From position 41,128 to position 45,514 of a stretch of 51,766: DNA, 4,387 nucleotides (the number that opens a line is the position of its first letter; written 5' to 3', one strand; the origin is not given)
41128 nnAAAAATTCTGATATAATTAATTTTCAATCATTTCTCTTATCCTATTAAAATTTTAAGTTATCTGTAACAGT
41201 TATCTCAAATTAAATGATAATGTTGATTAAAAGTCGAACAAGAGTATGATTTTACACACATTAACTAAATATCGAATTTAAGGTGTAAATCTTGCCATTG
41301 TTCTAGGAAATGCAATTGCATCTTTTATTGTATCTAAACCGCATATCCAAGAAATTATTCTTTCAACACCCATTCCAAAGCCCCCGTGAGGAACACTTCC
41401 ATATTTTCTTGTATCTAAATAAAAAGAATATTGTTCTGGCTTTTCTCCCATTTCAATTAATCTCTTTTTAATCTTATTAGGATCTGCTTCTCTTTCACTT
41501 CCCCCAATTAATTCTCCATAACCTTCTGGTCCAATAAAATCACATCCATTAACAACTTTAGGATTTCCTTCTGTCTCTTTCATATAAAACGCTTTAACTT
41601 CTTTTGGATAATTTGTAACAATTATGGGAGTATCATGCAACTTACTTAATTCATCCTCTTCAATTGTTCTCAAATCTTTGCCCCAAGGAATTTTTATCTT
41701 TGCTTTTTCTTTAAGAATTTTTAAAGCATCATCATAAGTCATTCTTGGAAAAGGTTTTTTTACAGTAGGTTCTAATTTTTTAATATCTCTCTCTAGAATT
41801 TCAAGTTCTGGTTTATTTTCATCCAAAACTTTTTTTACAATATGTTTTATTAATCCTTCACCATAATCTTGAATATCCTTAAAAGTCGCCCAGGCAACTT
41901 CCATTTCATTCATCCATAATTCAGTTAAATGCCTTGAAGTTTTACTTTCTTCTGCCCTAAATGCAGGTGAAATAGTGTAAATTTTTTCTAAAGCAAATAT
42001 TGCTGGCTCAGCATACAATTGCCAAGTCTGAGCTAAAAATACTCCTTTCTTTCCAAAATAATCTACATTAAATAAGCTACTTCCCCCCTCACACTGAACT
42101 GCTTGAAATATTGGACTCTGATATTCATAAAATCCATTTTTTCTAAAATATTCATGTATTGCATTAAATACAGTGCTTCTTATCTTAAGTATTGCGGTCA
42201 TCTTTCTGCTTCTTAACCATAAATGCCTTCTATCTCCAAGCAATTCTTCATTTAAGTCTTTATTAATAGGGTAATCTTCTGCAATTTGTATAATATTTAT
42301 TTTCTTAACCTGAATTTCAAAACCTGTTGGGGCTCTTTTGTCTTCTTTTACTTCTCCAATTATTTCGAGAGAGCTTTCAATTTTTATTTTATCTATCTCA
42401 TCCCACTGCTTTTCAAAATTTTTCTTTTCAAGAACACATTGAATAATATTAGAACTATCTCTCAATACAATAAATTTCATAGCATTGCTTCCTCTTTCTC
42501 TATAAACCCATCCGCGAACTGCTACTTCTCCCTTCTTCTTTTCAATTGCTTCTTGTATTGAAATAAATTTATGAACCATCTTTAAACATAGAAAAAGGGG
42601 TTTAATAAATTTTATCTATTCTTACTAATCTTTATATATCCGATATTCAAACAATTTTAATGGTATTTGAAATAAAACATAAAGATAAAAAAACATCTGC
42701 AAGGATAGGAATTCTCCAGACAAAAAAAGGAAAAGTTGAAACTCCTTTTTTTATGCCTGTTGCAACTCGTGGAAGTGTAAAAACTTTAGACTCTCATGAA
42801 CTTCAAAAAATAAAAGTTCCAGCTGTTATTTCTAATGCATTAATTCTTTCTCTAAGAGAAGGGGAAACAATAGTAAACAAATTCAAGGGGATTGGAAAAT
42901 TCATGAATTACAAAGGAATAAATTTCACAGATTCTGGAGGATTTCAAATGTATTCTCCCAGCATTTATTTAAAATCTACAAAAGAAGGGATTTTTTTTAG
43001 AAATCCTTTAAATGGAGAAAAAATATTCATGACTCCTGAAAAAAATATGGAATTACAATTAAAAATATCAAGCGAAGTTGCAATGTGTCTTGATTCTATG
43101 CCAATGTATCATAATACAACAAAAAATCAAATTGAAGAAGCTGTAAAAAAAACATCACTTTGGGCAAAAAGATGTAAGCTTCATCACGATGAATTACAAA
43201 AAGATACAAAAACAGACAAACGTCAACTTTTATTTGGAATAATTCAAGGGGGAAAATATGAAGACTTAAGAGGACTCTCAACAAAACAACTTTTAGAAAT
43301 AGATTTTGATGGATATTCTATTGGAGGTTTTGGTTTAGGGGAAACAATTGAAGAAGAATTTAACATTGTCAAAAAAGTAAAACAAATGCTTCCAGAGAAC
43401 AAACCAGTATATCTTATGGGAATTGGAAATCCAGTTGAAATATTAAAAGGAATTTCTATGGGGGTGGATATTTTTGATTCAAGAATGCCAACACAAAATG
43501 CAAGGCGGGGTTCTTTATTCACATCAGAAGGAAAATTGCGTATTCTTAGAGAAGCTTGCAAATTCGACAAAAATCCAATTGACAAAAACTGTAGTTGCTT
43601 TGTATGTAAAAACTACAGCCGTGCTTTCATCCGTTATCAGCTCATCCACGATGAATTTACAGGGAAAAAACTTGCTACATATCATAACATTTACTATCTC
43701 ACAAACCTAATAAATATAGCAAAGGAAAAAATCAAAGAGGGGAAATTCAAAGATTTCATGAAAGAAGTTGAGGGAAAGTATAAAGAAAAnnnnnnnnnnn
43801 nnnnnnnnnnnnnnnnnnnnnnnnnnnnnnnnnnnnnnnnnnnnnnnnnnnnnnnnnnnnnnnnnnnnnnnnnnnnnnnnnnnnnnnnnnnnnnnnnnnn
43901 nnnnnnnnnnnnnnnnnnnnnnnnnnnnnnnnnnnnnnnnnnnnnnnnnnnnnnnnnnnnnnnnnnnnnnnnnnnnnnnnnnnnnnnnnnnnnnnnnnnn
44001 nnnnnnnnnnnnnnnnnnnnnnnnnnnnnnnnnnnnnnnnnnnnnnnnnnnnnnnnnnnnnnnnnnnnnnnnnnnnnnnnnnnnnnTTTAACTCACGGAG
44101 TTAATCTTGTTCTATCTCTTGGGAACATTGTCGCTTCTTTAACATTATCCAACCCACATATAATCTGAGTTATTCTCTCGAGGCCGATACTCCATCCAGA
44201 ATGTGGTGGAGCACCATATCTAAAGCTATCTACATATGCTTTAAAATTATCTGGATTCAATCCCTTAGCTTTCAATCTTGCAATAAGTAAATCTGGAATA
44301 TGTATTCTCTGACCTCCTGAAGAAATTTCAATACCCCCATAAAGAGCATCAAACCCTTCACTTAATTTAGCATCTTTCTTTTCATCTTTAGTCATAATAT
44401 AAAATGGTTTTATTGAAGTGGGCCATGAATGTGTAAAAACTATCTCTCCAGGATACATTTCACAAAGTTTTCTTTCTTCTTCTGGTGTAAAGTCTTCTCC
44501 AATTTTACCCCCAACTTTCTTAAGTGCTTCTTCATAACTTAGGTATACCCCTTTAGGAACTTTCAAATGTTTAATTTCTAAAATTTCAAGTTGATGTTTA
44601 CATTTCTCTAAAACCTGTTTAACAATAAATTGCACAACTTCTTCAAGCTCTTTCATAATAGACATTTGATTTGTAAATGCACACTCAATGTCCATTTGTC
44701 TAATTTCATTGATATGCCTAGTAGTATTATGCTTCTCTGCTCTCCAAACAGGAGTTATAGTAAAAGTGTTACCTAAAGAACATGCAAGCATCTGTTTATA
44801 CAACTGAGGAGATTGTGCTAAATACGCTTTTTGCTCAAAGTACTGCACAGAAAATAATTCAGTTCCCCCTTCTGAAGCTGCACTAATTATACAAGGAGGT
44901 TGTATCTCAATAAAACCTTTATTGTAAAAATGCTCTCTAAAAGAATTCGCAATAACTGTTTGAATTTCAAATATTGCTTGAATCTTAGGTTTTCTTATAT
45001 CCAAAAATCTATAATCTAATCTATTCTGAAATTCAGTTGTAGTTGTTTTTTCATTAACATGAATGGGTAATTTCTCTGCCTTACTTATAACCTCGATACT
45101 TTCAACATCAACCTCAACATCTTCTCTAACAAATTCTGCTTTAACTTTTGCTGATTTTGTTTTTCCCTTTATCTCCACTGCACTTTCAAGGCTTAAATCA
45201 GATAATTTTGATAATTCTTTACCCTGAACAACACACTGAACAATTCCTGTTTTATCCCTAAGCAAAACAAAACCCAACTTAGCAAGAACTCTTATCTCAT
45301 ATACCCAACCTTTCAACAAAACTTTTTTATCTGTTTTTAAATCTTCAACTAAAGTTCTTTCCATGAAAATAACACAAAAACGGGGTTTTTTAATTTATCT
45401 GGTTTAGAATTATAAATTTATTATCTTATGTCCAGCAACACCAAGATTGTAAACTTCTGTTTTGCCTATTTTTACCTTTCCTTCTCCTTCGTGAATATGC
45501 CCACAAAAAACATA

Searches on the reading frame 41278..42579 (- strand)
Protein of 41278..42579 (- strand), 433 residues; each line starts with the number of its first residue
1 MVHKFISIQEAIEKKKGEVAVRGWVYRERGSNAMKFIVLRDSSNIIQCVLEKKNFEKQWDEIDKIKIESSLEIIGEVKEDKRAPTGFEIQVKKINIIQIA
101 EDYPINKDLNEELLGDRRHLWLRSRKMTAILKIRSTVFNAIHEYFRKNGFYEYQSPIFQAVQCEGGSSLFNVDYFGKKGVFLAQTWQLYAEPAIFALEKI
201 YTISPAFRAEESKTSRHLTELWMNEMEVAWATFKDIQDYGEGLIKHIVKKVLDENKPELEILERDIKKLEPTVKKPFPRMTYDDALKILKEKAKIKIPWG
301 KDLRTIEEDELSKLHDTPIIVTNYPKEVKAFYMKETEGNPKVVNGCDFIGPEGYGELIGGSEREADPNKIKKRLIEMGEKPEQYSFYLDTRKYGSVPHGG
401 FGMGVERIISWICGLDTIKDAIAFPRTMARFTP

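Call 69: search_protein_families(library=pfam, proteins=[window:41278-42579:-], max_evalue=0.00001)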
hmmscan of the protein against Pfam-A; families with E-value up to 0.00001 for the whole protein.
window:41278-42579:- (433 aa): 2 families
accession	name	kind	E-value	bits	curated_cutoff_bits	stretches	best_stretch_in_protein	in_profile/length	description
PF00152.25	tRNA-synt_2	-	1.4e-73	248.1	25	1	111-427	2-307/308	tRNA synthetases class II (D, K and N)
PF01336.31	tRNA_anti-codon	-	9.4e-15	54.8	27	1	19-97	1-75/75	OB-fold nucleic acid binding domain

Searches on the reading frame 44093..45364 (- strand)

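Call 69: search_protein_families(library=pfam, proteins=[window:44093-45364:-], max_evalue=0.00001)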
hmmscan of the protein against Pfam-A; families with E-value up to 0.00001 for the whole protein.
window:44093-45364:- (423 aa): 2 families
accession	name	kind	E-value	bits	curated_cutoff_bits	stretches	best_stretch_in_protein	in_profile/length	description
PF00152.25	tRNA-synt_2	-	1.2e-77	261.5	25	1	114-417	4-307/308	tRNA synthetases class II (D, K and N)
PF01336.31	tRNA_anti-codon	-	9.6e-12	45.1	27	1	15-93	1-75/75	OB-fold nucleic acid binding domain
